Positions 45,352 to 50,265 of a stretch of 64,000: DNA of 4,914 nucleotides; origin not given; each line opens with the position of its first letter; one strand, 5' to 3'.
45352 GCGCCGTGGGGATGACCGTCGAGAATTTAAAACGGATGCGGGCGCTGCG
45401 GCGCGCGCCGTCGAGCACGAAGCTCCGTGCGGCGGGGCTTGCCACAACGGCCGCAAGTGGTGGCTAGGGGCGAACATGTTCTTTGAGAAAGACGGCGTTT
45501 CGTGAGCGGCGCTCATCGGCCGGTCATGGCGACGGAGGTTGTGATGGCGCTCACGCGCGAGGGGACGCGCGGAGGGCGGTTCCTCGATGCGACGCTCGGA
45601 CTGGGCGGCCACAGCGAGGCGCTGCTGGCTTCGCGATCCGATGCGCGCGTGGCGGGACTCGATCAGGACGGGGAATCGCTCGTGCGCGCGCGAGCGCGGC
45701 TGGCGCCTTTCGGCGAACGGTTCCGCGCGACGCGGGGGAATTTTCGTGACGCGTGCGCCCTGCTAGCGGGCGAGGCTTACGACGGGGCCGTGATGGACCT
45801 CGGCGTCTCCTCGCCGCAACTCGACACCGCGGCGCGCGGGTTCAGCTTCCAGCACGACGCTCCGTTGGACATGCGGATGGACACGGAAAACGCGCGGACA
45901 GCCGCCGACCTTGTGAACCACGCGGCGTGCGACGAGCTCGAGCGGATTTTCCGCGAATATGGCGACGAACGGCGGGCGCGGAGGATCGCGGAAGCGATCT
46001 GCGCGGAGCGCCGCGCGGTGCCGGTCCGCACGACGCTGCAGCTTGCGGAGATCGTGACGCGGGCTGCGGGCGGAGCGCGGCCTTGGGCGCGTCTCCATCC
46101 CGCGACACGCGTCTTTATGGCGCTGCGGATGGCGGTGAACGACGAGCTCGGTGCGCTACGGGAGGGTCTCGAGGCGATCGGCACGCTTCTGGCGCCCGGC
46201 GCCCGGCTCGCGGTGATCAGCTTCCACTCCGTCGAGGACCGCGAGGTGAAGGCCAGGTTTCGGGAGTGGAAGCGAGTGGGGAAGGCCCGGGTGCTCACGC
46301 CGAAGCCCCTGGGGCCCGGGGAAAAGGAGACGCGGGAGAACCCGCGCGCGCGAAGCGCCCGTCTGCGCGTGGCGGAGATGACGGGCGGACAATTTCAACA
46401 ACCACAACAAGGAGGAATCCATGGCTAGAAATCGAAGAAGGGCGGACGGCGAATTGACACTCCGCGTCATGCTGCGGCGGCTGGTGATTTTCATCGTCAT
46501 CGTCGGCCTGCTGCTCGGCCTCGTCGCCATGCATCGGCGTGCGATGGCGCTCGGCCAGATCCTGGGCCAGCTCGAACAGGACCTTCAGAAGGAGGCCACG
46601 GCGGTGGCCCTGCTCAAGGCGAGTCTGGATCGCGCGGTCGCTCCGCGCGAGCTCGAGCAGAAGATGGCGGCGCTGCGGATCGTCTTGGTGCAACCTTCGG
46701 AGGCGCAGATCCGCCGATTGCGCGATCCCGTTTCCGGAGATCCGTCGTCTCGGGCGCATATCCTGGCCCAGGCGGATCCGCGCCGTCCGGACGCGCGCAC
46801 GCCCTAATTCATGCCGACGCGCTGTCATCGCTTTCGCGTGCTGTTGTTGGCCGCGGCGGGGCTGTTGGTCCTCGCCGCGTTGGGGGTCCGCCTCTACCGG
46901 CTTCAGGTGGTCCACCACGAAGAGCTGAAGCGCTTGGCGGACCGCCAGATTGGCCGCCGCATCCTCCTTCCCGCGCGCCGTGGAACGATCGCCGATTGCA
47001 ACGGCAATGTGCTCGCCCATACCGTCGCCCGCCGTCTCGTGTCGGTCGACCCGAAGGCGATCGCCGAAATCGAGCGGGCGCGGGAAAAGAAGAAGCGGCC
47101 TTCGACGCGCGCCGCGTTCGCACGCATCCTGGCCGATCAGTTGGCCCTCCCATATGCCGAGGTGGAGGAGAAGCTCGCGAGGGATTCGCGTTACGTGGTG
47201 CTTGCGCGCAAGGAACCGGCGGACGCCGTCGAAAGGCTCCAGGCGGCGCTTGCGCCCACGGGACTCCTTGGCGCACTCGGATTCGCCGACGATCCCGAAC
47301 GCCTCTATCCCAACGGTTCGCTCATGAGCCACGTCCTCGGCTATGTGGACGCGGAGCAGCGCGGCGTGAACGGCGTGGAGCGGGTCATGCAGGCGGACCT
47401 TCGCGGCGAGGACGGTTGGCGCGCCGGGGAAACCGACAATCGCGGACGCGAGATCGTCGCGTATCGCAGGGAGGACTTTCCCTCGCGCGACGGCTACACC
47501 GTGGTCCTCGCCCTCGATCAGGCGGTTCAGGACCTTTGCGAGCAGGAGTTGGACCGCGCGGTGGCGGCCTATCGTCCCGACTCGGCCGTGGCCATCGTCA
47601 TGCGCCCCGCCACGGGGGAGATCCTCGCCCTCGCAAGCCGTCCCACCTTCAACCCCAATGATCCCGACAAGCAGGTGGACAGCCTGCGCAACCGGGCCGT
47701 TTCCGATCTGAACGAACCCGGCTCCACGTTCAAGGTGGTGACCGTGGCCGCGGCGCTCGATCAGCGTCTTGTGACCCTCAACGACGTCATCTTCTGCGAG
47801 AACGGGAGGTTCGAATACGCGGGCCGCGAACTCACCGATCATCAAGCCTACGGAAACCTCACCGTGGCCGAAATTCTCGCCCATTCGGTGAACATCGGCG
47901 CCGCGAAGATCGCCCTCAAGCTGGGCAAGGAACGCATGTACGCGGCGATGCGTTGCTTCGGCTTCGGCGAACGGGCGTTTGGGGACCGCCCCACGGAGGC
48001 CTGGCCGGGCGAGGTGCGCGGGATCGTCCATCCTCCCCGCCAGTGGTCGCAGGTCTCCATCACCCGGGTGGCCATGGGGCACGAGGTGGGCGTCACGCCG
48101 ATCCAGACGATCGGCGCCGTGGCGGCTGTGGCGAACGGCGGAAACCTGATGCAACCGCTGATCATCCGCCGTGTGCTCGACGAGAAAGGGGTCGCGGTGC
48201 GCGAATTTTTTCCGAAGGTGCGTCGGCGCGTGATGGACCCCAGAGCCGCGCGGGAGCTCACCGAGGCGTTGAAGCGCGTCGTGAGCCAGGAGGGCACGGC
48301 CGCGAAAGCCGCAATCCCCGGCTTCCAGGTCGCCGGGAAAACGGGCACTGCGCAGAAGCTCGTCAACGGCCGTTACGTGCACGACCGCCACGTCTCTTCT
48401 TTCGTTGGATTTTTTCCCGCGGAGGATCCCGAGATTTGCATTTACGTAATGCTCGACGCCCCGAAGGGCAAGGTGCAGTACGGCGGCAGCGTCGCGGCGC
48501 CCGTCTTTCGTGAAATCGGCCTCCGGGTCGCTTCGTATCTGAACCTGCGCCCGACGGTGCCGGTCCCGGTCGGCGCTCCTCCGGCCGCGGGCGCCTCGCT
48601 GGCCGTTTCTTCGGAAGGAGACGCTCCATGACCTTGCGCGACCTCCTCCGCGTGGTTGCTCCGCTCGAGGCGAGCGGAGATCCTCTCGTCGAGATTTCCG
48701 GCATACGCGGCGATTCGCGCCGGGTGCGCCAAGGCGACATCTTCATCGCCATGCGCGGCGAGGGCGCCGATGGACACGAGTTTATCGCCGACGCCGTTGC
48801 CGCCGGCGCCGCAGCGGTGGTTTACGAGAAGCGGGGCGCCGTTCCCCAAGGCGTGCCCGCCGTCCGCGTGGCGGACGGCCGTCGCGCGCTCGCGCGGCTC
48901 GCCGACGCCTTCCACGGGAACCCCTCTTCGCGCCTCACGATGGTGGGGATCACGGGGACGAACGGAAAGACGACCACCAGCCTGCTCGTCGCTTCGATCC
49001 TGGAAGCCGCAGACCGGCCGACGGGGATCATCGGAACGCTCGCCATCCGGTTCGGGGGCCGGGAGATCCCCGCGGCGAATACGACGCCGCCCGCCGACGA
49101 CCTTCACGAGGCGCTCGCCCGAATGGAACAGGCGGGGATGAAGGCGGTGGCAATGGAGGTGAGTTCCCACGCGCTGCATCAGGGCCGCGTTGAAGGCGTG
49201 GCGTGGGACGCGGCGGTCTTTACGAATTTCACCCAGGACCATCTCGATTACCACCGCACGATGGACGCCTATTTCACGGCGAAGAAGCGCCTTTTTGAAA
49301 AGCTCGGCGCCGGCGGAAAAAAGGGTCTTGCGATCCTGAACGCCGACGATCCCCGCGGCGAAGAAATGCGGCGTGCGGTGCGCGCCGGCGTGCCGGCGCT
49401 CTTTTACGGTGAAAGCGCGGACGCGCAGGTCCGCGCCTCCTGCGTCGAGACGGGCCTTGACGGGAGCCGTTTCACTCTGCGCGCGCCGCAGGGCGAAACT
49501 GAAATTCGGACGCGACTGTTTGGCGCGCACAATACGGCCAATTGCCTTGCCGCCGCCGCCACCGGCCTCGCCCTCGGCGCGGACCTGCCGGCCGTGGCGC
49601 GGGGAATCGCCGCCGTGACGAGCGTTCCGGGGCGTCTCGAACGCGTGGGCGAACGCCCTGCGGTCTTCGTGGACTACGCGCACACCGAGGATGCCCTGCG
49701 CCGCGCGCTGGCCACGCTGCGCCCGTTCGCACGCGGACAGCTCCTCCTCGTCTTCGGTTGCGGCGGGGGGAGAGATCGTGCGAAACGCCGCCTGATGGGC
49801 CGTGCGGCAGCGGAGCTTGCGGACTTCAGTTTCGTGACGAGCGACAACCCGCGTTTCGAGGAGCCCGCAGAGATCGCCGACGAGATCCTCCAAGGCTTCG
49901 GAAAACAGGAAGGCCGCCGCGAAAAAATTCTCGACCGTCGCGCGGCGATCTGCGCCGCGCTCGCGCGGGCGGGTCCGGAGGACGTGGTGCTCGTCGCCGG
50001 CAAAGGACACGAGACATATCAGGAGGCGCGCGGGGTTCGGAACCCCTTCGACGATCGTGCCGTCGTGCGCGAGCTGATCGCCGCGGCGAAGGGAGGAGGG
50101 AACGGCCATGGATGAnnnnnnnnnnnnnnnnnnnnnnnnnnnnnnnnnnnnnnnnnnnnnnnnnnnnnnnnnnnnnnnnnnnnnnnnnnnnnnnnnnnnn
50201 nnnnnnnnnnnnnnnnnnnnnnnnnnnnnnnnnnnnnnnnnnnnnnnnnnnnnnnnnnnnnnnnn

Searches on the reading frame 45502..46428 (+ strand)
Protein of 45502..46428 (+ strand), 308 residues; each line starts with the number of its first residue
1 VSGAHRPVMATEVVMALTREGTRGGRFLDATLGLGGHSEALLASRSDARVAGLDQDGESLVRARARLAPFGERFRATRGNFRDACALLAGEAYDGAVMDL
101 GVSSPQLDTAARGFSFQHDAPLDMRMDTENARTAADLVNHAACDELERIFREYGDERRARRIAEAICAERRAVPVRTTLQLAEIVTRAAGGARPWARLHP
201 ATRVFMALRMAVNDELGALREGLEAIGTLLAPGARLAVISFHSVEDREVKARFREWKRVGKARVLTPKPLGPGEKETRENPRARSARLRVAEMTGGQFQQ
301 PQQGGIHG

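Call 18: search_protein_families(library=pfam, proteins=[window:45502-46428:+], max_evalue=0.001)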
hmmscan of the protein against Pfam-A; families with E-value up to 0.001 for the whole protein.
window:45502-46428:+ (308 aa): 2 families
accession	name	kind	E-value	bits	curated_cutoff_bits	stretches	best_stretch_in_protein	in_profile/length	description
PF01795.25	Methyltransf_5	-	5.9e-94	315.4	27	1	4-293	3-308/309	MraW methylase family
PF13649.12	Methyltransf_25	-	0.00073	20.6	27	0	28-98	2-70/97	Methyltransferase domain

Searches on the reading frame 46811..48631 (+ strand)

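Call 18: search_protein_families(library=pfam, proteins=[window:46811-48631:+], max_evalue=0.001)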
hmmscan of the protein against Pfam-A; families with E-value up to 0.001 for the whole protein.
window:46811-48631:+ (606 aa): 3 families
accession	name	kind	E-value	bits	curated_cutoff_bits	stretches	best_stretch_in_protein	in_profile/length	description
PF00905.27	Transpeptidase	-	1.1e-72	245.2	22.1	1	260-569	2-297/299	Penicillin binding protein transpeptidase domain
PF03717.20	PBP_dimer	-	1.7e-17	64.8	24.4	1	54-215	3-176/180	Penicillin-binding Protein dimerisation domain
PF21922.1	PBP_dimer_2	-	0.00045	20.9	27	0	163-201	24-61/83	Penicillin binding protein A dimerisation domain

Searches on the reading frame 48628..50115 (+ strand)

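Call 18: search_protein_families(library=pfam, proteins=[window:48628-50115:+], max_evalue=0.001)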
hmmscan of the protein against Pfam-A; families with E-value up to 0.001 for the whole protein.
window:48628-50115:+ (495 aa): 3 families
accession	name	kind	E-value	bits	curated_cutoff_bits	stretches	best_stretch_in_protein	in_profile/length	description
PF08245.18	Mur_ligase_M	-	1.8e-53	181.9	24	1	108-312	1-199/200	Mur ligase middle domain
PF02875.26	Mur_ligase_C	-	5.3e-30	105.3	28.4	1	335-460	1-127/127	Mur ligase, glutamate ligase domain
PF01225.30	Mur_ligase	-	1.5e-10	41.7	21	1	22-96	1-95/95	Mur ligase family, catalytic domain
